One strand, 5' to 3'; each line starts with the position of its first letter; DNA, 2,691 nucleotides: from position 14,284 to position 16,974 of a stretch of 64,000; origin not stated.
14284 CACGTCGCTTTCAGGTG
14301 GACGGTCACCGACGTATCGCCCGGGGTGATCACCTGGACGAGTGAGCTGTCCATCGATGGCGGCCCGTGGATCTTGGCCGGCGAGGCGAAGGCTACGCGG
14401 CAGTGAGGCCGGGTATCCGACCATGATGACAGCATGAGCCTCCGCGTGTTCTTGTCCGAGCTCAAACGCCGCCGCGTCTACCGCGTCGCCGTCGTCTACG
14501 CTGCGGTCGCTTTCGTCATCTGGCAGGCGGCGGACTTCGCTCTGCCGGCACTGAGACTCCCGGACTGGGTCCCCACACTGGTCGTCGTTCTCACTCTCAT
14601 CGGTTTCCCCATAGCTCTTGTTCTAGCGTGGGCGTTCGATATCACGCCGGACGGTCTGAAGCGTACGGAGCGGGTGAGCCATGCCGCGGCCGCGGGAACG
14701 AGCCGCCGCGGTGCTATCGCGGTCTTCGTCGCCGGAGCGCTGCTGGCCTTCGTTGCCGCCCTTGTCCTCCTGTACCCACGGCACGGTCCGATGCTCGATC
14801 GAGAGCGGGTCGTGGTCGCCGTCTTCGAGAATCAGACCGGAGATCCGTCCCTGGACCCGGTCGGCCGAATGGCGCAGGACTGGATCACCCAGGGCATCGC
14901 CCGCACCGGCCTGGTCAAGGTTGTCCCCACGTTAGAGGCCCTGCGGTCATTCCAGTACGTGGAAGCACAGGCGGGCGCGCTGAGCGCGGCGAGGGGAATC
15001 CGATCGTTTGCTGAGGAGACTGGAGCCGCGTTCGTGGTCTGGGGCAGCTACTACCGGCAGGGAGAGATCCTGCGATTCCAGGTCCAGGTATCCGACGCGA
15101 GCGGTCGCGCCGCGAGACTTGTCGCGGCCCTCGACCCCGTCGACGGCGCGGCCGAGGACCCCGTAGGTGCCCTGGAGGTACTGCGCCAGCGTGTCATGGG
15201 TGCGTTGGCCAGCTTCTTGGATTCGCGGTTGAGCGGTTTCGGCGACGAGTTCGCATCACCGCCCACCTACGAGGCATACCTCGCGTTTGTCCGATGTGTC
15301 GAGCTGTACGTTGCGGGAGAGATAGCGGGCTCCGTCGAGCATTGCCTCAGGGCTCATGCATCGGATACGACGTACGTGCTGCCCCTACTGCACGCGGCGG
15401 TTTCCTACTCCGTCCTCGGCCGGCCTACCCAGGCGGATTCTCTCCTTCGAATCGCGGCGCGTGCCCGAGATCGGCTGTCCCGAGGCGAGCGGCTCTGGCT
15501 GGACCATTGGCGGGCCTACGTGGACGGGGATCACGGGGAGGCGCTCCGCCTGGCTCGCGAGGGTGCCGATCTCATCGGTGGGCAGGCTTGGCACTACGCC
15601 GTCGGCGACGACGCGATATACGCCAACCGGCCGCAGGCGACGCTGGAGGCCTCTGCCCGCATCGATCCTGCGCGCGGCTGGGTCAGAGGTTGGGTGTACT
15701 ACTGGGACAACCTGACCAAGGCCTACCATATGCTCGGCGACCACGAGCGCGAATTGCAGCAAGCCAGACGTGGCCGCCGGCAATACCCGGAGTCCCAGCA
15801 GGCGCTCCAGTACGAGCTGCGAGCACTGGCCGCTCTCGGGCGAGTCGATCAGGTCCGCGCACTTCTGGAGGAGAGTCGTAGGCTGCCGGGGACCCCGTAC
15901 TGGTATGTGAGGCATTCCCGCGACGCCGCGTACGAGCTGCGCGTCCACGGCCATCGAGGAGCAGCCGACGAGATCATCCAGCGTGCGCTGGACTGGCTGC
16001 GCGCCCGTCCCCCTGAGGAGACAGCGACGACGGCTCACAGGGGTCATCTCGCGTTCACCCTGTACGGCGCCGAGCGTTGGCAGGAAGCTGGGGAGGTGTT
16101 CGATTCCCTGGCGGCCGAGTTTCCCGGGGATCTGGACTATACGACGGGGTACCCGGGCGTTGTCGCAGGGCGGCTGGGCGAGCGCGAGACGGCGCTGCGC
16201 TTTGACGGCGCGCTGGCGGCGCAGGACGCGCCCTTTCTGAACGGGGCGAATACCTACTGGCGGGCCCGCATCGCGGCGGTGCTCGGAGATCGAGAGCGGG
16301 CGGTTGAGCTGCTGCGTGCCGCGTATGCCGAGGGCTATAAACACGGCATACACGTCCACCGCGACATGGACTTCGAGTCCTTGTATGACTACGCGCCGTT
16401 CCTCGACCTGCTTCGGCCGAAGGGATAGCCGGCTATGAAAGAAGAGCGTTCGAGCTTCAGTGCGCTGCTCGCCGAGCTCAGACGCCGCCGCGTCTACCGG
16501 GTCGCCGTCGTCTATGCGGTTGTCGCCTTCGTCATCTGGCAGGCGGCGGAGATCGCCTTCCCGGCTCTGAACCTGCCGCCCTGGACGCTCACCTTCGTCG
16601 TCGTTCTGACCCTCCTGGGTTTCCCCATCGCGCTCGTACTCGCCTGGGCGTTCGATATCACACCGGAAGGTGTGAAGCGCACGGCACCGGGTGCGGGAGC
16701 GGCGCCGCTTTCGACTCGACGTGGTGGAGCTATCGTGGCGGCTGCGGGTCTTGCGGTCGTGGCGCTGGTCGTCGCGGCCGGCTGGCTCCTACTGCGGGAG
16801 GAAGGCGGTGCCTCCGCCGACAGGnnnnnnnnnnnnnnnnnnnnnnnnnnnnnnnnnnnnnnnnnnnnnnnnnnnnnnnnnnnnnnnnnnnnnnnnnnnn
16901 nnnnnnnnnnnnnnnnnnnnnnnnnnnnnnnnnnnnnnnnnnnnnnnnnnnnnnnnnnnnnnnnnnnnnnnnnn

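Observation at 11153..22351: Tandem array of six paralogous receptor-like membrane/TPR proteins sharing a highly conserved N-terminal '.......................' motif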

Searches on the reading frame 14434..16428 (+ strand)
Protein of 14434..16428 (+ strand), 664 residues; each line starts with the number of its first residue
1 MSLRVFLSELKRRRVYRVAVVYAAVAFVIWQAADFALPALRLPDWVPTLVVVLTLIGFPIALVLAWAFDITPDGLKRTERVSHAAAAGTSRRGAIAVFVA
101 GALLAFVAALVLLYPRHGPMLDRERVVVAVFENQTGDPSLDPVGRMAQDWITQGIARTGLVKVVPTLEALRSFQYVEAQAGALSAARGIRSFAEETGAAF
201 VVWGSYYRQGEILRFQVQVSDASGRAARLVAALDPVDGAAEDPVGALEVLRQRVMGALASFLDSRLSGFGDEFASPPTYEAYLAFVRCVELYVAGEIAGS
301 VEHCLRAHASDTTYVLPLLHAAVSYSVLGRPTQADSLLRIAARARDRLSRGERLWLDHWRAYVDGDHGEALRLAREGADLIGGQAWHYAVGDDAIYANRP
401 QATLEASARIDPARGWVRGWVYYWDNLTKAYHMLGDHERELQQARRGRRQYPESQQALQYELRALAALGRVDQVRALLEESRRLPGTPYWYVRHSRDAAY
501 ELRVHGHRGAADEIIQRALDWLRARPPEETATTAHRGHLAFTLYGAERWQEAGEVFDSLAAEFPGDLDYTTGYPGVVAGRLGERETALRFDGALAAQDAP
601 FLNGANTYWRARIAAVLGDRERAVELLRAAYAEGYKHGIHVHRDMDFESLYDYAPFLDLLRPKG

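Call 3: search_protein_families(library=pfam, proteins=[window:14434-16428:+], max_evalue=0.01)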
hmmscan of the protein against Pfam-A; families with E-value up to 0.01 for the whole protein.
window:14434-16428:+ (664 aa): 2 families
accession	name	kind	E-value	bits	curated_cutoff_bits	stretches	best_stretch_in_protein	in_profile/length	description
PF13428.12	TPR_14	-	1.1e-05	26.1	23.5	0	424-459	4-39/44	Tetratricopeptide repeat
PF13174.12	TPR_6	-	0.0016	19.4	26.3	0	539-565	6-32/33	Tetratricopeptide repeat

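Call 4: search_protein_families(library=ncbifam, proteins=[window:14434-16428:+], max_evalue=0.01)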
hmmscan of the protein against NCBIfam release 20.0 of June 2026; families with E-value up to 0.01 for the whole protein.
window:14434-16428:+ (664 aa): 4 families
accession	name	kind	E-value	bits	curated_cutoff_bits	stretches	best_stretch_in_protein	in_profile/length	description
NF047558.1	TPR_END_plus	domain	1e-08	35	32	1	608-660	3-55/56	TPR end-of-group domain-containing protein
TIGR04510.1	mod_pep_cyc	subfamily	1.8e-05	23.4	400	1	91-483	210-596/814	putative peptide modification system cyclase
TIGR02552.1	LcrH_SycD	equivalog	0.00024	20.8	104.8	0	539-632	24-114/136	SycD/LcrH family type III secretion system chaperone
NF009189.0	PRK12537.1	equivalog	0.00074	19.1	261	1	407-523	65-178/182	RNA polymerase sigma factor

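Call 65: search_protein_families(library=padloc, proteins=[window:14434-16428:+], max_evalue=0.01)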
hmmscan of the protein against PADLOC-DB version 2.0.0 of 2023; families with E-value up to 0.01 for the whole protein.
window:14434-16428:+ (664 aa): 0 families

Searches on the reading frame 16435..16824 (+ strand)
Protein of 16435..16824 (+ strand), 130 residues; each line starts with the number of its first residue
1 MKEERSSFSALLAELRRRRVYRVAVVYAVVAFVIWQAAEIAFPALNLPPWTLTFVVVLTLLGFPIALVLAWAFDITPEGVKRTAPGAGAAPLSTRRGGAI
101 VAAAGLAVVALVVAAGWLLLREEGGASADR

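Call 68: predict_structure(alignment_id=A5)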
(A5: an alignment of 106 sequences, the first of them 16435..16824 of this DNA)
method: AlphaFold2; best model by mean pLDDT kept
length: 130 residues; sequences in the alignment: 106
mean_pLDDT: 72.3   pTM: 0.47
mean pLDDT of the five models: 72.3, 71.3, 70.6, 64.5, 63.1
residues with pLDDT >= 90: 4; 70-90: 81; 50-70: 40; < 50: 5
segments of 3 or more residues with pLDDT < 50: none
pLDDT, mean of each block of 10 residues (from residue 1): 73 75 77 84 88 84 75 59 56 52 70 78 67
secondary structure, 60 per line:
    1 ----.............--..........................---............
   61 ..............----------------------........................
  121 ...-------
elements in order: H5-17 H20-45 H49-74 H97-123
